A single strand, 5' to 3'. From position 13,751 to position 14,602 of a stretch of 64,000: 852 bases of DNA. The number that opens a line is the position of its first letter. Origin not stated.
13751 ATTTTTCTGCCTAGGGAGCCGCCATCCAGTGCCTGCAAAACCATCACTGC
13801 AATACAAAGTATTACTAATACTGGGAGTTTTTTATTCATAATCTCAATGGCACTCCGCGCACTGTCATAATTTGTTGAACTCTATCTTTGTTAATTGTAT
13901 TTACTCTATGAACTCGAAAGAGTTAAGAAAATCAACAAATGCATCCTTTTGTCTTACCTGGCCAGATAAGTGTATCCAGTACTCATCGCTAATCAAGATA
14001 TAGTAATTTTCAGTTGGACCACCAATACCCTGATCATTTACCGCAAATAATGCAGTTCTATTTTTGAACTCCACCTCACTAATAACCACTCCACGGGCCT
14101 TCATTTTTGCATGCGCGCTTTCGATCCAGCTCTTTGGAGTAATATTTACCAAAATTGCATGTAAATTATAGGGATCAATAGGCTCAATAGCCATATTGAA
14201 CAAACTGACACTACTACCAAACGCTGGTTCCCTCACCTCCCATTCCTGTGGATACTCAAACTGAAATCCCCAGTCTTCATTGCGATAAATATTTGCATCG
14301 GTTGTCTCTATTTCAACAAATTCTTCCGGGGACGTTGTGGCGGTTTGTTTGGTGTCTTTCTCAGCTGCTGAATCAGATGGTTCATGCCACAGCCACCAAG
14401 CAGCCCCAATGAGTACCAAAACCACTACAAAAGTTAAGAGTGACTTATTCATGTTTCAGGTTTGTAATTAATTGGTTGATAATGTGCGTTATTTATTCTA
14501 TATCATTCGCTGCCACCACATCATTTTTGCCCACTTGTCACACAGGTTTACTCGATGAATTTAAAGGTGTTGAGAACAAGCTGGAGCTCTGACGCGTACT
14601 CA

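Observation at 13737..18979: Secreted NlpC/P60 beta-helix giant protein followed by a tandem array of paralogous small membrane-anchored proteins (effector-immunity-like locus)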

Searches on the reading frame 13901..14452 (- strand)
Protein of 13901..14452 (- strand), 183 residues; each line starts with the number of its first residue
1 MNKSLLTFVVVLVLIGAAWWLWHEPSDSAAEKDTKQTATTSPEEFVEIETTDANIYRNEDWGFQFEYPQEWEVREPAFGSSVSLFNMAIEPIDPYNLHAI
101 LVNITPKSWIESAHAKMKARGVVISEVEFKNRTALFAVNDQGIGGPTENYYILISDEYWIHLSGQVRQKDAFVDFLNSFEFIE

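Call 3: search_protein_families(library=pfam, proteins=[window:13901-14452:-], max_evalue=0.1)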
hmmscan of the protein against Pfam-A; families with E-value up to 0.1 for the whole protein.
window:13901-14452:- (183 aa): 2 families
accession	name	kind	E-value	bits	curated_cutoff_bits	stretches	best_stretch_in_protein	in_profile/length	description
PF18933.6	PsbP_2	-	0.00019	22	27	1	31-75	24-66/184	PsbP-like protein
PF01789.22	PsbP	-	0.035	14.6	23.5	1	54-98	4-45/155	PsbP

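Call 8: search_protein_families(library=ncbifam, proteins=[window:13901-14452:-], max_evalue=0.1)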
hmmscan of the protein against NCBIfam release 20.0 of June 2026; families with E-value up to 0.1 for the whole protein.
window:13901-14452:- (183 aa): 4 families
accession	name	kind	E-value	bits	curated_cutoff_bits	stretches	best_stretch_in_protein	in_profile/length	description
TIGR03931.1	T7SS_Rv3446c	hypoth_equivalog_domain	0.0011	19.4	47.6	1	8-75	7-79/194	type VII secretion-associated protein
NF052435.1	BamI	equivalog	0.014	15.2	180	1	1-41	1-43/226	biofilm-associated metzincin protease inhibitor BamI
NF005435.1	PRK07021.1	equivalog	0.05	13.4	131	1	6-59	14-70/157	flagellar basal body-associated protein FliL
NF002334.0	PRK01294.1-2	equivalog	0.071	12.2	285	1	5-42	4-42/336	lipase secretion chaperone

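Call 19: predict_structure(alignment_id=A2)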
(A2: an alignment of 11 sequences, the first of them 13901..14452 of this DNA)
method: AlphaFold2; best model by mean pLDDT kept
length: 183 residues; sequences in the alignment: 11
mean_pLDDT: 79.1   pTM: 0.65
mean pLDDT of the five models: 79.1, 78.8, 78.8, 78.1, 77.9
residues with pLDDT >= 90: 67; 70-90: 76; 50-70: 13; < 50: 27
segments of 3 or more residues with pLDDT < 50: 24-50
pLDDT, mean of each block of 10 residues (from residue 1): 75 84 52 33 35 87 93 88 91 76 92 86 88 88 81 91 89 93 86
secondary structure, 60 per line:
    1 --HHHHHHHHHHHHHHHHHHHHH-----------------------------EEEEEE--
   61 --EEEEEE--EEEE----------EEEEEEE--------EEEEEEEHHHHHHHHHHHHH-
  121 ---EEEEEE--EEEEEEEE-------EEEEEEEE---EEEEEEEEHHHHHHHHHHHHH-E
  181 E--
elements in order: H3-23 E53-58 E63-68 E71-74 E85-91 E100-106 H107-119 E124-129 E132-139 E147-154 E158-165 H166-178
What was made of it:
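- The AF2 model has pLDDT 79 (call 19).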

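Call 21: search_protein_representatives(protein=window:13901-14452:-)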
Query: 183 residues. Proteins with E-value up to 0.001 (for the whole library): 556; up to 1e-10: 54; up to 1e-30: 6. The best 150 are listed.
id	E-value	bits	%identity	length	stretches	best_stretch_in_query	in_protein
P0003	4.0e-64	232.1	62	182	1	1-183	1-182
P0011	5.2e-47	176.4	45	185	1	10-182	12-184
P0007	1.2e-37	145.8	48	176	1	2-183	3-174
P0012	7.9e-34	133.4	39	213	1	9-182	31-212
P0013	3.2e-33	131.4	49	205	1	34-180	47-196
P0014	1.0e-30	123.2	37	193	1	8-179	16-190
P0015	1.8e-30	122.4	36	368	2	42-182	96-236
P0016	2.5e-30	122.0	40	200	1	9-179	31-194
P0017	2.8e-30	121.8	41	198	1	39-178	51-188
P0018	9.3e-29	116.9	42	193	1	10-166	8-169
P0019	1.6e-26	109.6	41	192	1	51-181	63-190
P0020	3.7e-26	108.4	35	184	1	5-182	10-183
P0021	1.4e-25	106.5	41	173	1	36-183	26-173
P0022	5.8e-25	104.5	36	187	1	2-182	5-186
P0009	6.6e-25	104.3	46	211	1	51-165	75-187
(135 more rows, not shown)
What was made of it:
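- The family is rare: 54 clusters at E <= 1e-10 among 1.8 billion representatives (call 21).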

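Call 25: find_related_loci(query=A2, collection=genome_contigs, flank=6000)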
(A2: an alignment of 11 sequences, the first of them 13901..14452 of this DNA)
Query A2 (183 aa) in genome_contigs; peptide patterns used: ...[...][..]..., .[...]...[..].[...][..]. (x = any residue, [..] = any of these).
70 stretches matched a pattern; 11 encode a relative of the query (tblastn E <= 1e-3); 11 distinct loci.
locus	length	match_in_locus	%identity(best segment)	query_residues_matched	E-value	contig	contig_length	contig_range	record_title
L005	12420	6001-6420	41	31-165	2e-30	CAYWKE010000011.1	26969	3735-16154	MAG TPA_asm: uncultured Candidatus Saccharibacteria bacterium isolate SRP141376_co3_67 genome assembly, contig: NODE_469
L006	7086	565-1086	29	5-183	6e-17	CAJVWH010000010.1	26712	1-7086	TPA_asm: uncultured bacterium isolate DRR093004_bin.40_MetaBAT_v2.12.1_MAG genome assembly, contig: NODE_1087_length_267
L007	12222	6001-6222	38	56-128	2e-13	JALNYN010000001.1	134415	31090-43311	MAG: Candidatus Paceibacterota bacterium isolate SO_2017_GW1 bin 180 NODE_937_length_134415_cov_3.997081_OW334_2017, who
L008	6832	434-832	30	48-183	3e-13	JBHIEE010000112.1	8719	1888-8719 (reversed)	MAG: Candidatus Aminicenantia bacterium isolate b3.sp2_bin.19 NODE_2851_length_8719_cov_5.920245, whole genome shotgun s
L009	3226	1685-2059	28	3-120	4e-11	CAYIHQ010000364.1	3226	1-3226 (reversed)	MAG TPA_asm: uncultured Ignavibacteriaceae bacterium isolate ERP119705_co22_105 genome assembly, contig: NODE_22747_leng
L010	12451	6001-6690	26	1-183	9e-11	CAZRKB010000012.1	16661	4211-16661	MAG TPA_asm: uncultured Candidatus Saccharibacteria bacterium isolate SRP342105_co1_235 genome assembly, contig: NODE_46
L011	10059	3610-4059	44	51-106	4e-9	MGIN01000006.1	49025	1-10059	MAG: Candidatus Wolfebacteria bacterium GWA1_42_9 gwa1_scaffold_1805, whole genome shotgun sequence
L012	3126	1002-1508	24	23-183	7e-8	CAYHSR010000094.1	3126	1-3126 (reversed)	MAG TPA_asm: uncultured Gammaproteobacteria bacterium isolate ERP119705_co14_33 genome assembly, contig: NODE_73446_leng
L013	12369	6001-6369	21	56-183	2e-6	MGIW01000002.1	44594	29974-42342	MAG: Candidatus Wolfebacteria bacterium RIFOXYD12_FULL_48_21 rifoxyd3_full_scaffold_254, whole genome shotgun sequence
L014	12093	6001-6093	52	38-68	9e-6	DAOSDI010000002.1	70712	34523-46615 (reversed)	MAG TPA_asm: Candidatus Pacearchaeota archaeon isolate AMR_MDS_1835 NODE_262_length_70712_cov_22.323139, whole genome sh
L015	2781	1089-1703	35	6-75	4e-5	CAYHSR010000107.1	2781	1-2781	MAG TPA_asm: uncultured Gammaproteobacteria bacterium isolate ERP119705_co14_33 genome assembly, contig: NODE_89951_leng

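Call 31: search_protein_families(library=pfam, proteins=[L007:1879-5058:+, L009:3-1670:+, L010:4162-6027:+, L011:482-3421:+, L013:2916-5783:+], max_evalue=0.01)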
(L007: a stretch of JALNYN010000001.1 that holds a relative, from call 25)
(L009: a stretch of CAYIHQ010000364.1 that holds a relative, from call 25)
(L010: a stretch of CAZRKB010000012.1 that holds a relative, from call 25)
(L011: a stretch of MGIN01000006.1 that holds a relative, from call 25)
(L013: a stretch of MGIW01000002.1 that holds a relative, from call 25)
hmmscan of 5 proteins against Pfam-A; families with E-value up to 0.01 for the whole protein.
L007:1879-5058:+ (1060 aa): 3 families
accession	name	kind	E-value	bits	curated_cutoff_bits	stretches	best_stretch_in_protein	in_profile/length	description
PF05048.19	NosD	-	2.6e-27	96.1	23.6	2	377-552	26-211/212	Periplasmic copper-binding protein (NosD)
PF13229.12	Beta_helix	-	2.6e-16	60.1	25.9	2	233-323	46-140/158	Right handed beta helix region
PF00877.26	NLPC_P60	-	6.5e-07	29.7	23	1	655-730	12-76/105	NlpC/P60 family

L009:3-1670:+ (556 aa): 3 families
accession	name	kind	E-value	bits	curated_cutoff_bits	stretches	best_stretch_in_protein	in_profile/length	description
PF00877.26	NLPC_P60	-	4e-11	43.3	23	1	193-266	12-74/105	NlpC/P60 family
PF12671.13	Amidase_6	-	0.00013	22.6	23.2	1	202-265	68-127/163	Putative amidase domain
PF01596.23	Methyltransf_3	-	0.0025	17.6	22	1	21-91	132-201/204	O-methyltransferase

L010:4162-6027:+ (622 aa): 1 family
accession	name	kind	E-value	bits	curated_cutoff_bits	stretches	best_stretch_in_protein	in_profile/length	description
PF00877.26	NLPC_P60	-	9e-10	38.9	23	1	266-338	13-74/105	NlpC/P60 family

L011:482-3421:+ (980 aa): 3 families
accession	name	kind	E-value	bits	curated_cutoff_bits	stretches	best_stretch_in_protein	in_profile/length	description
PF05048.19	NosD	-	9.3e-26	91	23.6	1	213-401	12-211/212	Periplasmic copper-binding protein (NosD)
PF13229.12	Beta_helix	-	6.3e-24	84.8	25.9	2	218-369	1-158/158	Right handed beta helix region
PF00877.26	NLPC_P60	-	0.0037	17.7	23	0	609-700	12-74/105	NlpC/P60 family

L013:2916-5783:+ (956 aa): 2 families
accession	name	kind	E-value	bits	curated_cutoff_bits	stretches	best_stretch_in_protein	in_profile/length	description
PF00877.26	NLPC_P60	-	5.3e-06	26.8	23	1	551-696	4-91/105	NlpC/P60 family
PF08239.17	SH3_3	-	0.0002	21.9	27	1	193-250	2-48/54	Bacterial SH3 domain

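Call 49: find_related_loci(query=A2, collection=metagenome_contigs, flank=5000)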
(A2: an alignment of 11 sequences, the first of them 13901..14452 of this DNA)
Query A2 (183 aa) in metagenome_contigs; peptide patterns used: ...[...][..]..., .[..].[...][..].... (x = any residue, [..] = any of these).
198 stretches matched a pattern; 33 encode a relative of the query (tblastn E <= 1e-3); 33 distinct loci.
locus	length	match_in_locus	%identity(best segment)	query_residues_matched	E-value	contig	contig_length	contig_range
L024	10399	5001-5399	48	51-183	1e-36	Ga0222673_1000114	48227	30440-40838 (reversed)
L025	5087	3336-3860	34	5-183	7e-32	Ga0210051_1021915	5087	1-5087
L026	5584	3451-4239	39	29-182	2e-28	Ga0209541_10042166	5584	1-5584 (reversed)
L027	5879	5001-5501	25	10-183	4e-21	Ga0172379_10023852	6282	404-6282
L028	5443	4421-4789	33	5-127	4e-18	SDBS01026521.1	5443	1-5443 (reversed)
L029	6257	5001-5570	31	2-183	2e-16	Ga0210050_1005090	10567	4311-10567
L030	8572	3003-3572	31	2-183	2e-16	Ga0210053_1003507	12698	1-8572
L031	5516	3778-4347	31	2-183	2e-16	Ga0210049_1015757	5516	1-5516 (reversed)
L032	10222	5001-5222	38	56-128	5e-13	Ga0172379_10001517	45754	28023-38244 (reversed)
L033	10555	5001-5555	29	5-183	7e-13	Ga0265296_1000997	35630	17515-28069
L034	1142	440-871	28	39-181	9e-13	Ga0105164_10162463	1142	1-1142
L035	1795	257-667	30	5-132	2e-12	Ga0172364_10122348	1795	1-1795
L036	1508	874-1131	35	3-90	2e-11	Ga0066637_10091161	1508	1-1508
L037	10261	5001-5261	33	53-130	7e-11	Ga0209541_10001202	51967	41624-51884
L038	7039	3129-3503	28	3-120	8e-11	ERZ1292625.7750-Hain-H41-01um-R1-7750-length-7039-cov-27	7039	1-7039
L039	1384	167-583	30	49-183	9e-10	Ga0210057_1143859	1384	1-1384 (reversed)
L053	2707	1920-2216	25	1-92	5e-6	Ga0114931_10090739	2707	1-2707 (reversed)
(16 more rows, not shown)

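Call 52: search_protein_families(library=pfam, proteins=[L028:246-3284:+, L028:3288-4370:+, L033:2-2938:+, L033:2895-3977:+, L033:3965-4333:+, L037:4340-4801:+, L037:2673-3233:+, L026:145-5385:+, L039:553-1383:+], max_evalue=0.01)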
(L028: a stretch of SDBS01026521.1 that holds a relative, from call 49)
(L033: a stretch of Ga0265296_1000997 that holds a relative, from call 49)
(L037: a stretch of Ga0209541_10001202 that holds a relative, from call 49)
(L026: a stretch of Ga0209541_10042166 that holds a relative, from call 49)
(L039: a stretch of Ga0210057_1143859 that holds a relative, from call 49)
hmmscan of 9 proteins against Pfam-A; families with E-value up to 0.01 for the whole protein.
L028:246-3284:+ (1013 aa): 4 families
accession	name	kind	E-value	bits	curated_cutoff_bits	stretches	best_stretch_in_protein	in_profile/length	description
PF05048.19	NosD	-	1.9e-16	60.6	23.6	2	267-407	67-211/212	Periplasmic copper-binding protein (NosD)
PF13229.12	Beta_helix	-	1.2e-10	41.6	25.9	1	174-322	11-156/158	Right handed beta helix region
PF13529.12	Peptidase_C39_2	-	9.6e-06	26.7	24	1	602-713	15-127/143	Peptidase_C39 like family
PF03412.21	Peptidase_C39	-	0.0092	16.3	22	0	695-736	73-115/133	Peptidase C39 family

L028:3288-4370:+ (361 aa): 0 families

L033:2-2938:+ (979 aa): 1 family
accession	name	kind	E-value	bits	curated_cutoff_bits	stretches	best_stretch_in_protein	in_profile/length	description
PF13529.12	Peptidase_C39_2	-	1.3e-08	35.9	24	1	516-633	12-142/143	Peptidase_C39 like family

L033:2895-3977:+ (361 aa): 0 families

L033:3965-4333:+ (123 aa): 1 family
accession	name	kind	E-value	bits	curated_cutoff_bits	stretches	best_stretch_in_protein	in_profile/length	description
PF01839.29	FG-GAP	-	0.0026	18.1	22.1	1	74-85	9-20/37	FG-GAP repeat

L037:4340-4801:+ (154 aa): 0 families

L037:2673-3233:+ (187 aa): 0 families

L026:145-5385:+ (1747 aa): 11 families
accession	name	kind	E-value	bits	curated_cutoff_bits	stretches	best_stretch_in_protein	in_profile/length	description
PF24681.1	Kelch_KLHDC2_KLHL20_DRC7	-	5.6e-24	85.1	50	2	283-503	3-221/221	KLHDC2/KLHL20/DRC7 Kelch-repeats domain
PF01344.31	Kelch_1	-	2.6e-17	62.5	20.1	2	486-512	2-26/46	Kelch motif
PF13964.12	Kelch_6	-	7.1e-15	54.8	25.3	1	486-511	2-26/50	Kelch motif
PF18933.6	PsbP_2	-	6.6e-13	49.5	27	2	1089-1226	33-184/184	PsbP-like protein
PF24981.1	Beta-prop_ATRN-LZTR1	-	1.6e-09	37.9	50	1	227-457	37-281/289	Attractin/LZTR1 beta-propeller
PF25210.1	Kelch_FKB95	-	2e-07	31.4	70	1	233-299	36-100/268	FKB95, Kelch-repeats domain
PF00877.26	NLPC_P60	-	1.7e-06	28.4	23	1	688-767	8-75/105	NlpC/P60 family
PF24996.1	NANM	-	2.6e-05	23.7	45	1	231-366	9-140/350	N-acetylneuraminate epimerase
PF13418.12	Kelch_4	-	0.00024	21.4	21.6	0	229-253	1-26/49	Galactose oxidase, central domain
PF07646.21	Kelch_2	-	0.0015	18.9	21.3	0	230-274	2-46/48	Kelch motif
PF01789.22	PsbP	-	0.0027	18.2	23.5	0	1231-1251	2-22/155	PsbP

L039:553-1383:+ (277 aa): 0 families

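Call 54: search_solved_structures(query=A3, max_evalue=10, show_alignments=1)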
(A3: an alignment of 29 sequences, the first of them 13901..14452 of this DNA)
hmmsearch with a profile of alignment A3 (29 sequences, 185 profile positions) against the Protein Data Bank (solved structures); distinct sequences matched with E-value up to 10: 0.
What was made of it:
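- On T6SS effector-immunity pairs acting on the wall (Tse3-Tsi3, Tae-Tai): The profile of 29 family members found nothing in PDB sequences at E <= 10 (call 54).
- Closest known: Tse3-Tsi3. Different: There is no detectable sequence similarity (call 54).
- The profile has no sequence similarity to any protein of solved structure, Tai and Tsi immunity proteins included (call 54).
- Tried and rejected: A profile of 29 family members searched against all PDB sequences gave no hit at E <= 10 (call 54).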

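Call 55: search_protein_families(library=padloc, proteins=[window:13901-14452:-], max_evalue=0.1)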
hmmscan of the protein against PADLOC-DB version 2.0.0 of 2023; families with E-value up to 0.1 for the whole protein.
window:13901-14452:- (183 aa): 0 families

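Call 66: search_protein_families(library=phrogs, proteins=[window:13901-14452:-], max_evalue=0.01)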
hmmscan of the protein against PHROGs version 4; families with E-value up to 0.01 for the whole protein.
window:13901-14452:- (183 aa): 0 families

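Call 78: find_homologous_proteins(query=A3, max_evalue=0.00001)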
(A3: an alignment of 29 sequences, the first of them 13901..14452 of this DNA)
Query A3 (29 sequences) (183 aa, profile of the alignment): 30 proteins with E <= 0.00001 among 2686 candidates.
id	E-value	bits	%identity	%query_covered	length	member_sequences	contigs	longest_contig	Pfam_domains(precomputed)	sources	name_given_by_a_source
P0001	1.2e-63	232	62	100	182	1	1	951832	-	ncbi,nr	ncbi:MAG: hypothetical protein H6780_01205 [Candidatus Nomurabacteria bacterium]|nr:MAG: hypothetica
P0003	2.0e-63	232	61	100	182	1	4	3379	-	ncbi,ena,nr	ncbi:hypothetical protein KC902_04415 [Candidatus Kaiserbacteria bacterium]|nr:hypothetical protein 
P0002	8.0e-63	230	62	100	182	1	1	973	-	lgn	-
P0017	1.6e-62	229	40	79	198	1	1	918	-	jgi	jgi:hypothetical protein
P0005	2.9e-60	221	88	100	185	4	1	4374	-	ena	-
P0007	1.6e-58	216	43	100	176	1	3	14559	PF18933.7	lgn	-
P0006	6.4e-57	210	39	100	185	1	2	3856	-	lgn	-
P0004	1.8e-56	209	45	95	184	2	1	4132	-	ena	-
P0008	3.1e-56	208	37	93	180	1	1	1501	-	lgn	-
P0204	8.2e-56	207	35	95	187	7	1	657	-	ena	-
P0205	1.3e-55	206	39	97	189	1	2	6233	PF18933.7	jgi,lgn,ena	jgi:hypothetical protein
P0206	1.5e-55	206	39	95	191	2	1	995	-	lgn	-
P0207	5.4e-55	204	38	92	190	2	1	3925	-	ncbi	-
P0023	7.5e-55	204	34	100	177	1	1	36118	-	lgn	-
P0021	8.1e-55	203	37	99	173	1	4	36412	-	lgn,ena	-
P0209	2.7e-51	192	48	73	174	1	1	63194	-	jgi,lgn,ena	-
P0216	3.1e-31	127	35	69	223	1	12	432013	-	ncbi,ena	-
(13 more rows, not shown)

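Call 79: find_encoding_contigs(protein=P0216, flank=4500, max_places=2)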
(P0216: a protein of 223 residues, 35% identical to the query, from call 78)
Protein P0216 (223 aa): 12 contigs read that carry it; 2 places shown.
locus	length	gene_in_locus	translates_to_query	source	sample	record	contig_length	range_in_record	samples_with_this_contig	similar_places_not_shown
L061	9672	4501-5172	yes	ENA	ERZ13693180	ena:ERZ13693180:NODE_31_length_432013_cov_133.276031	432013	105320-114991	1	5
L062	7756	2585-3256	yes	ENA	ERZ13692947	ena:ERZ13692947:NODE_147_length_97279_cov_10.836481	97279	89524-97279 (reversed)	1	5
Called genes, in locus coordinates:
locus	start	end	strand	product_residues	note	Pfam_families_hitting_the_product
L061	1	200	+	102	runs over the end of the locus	-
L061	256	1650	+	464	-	PF08245:Mur_ligase_M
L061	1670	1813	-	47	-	-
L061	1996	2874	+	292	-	PF05048:NosD (weak), PF13229:Beta_helix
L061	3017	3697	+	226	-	-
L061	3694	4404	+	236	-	-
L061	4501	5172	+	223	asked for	-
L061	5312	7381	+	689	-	PF04851:ResIII, PF00270:DEAD (faint), PF17757:UvrB_inter, PF27431:UvrB_3rd, PF00271:Helicase_C, PF12344:UvrB, PF02151:UVR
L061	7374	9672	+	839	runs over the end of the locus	PF00005:ABC_tran (faint), PF02463:SMC_N (faint), PF03193:RsgA_GTPase (faint), PF13175:AAA_15 (faint), PF13304:AAA_21 (faint), PF13555:AAA_29 (faint), PF20703:nSTAND1 (faint), PF17760:UvrA_inter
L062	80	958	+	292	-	PF05048:NosD (weak), PF13229:Beta_helix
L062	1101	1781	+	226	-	-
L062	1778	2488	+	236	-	-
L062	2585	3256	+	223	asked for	-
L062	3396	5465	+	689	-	PF04851:ResIII, PF00270:DEAD (faint), PF17757:UvrB_inter, PF27431:UvrB_3rd, PF00271:Helicase_C, PF12344:UvrB, PF02151:UVR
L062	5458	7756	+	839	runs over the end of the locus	PF00005:ABC_tran (faint), PF02463:SMC_N (faint), PF03193:RsgA_GTPase (faint), PF13175:AAA_15 (faint), PF13304:AAA_21 (faint), PF13555:AAA_29 (faint), PF20703:nSTAND1 (faint), PF17760:UvrA_inter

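Call 80: find_encoding_contigs(protein=P0209, flank=4500, max_places=1)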
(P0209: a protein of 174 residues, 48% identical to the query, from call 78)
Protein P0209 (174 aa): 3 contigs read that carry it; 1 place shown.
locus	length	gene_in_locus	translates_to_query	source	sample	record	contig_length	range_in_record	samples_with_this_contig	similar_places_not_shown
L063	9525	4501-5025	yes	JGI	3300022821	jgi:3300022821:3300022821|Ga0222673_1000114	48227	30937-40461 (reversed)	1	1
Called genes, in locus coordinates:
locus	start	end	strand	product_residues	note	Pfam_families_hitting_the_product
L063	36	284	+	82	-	-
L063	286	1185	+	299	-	PF01435:Peptidase_M48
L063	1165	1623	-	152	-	-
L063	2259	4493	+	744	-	PF00877:NLPC_P60 (weak)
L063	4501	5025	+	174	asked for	-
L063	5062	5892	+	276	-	PF13387:Lnb_N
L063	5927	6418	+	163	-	-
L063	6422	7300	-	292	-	PF00892:EamA (weak)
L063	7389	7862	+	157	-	PF02643:DUF192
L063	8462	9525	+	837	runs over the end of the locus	PF13431:TPR_17 (faint), PF13428:TPR_14 (faint), PF21033:RMD1-3 (faint), PF23914:TPR_CcmH_CycH, PF14559:TPR_19 (weak), PF14559:TPR_19 (weak), PF13432:TPR_16, PF14559:TPR_19, +6 more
